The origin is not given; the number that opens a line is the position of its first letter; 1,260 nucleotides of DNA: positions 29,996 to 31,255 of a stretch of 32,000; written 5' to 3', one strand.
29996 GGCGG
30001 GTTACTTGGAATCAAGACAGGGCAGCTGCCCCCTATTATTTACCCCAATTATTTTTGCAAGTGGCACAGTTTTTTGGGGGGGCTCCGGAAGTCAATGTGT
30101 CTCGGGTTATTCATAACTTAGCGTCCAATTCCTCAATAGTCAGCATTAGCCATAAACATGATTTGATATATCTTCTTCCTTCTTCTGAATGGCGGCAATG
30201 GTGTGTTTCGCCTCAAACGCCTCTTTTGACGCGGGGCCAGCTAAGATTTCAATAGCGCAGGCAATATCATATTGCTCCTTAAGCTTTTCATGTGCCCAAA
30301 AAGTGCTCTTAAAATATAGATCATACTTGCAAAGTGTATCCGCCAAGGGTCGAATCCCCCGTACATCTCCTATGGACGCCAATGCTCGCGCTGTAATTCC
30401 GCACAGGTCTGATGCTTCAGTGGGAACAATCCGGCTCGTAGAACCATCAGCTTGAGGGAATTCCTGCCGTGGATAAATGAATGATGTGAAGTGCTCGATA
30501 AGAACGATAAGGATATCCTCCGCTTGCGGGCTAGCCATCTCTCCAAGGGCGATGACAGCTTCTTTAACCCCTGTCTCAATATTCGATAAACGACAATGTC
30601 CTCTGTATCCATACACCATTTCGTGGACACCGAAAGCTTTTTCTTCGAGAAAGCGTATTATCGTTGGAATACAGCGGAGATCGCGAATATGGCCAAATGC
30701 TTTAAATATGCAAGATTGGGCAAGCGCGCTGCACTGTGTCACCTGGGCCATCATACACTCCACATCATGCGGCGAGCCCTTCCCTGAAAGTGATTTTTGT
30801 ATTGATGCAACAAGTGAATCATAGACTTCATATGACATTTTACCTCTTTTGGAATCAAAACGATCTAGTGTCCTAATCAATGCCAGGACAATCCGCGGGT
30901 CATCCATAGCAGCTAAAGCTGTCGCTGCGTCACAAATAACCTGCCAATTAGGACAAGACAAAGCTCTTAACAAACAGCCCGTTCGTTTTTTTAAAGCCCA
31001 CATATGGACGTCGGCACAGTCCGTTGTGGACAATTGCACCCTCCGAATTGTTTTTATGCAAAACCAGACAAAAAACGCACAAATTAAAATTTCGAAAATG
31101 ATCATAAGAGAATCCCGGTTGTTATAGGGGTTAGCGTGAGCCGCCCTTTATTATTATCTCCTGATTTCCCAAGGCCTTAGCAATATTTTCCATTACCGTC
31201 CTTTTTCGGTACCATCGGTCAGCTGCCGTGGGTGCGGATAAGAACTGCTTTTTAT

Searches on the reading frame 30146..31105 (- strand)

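Call 35: search_protein_families(library=pfam, proteins=[window:30146-31105:-], max_evalue=0.001)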
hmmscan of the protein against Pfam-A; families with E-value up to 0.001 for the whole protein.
window:30146-31105:- (319 aa): 2 families
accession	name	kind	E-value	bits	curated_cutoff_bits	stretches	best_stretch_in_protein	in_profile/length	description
PF03130.22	HEAT_PBS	-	2.4e-08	34.1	20.9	0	182-203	4-25/27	PBS lyase HEAT-like repeat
PF13646.12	HEAT_2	-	7.4e-07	29.8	27.7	0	45-84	4-43/88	HEAT repeats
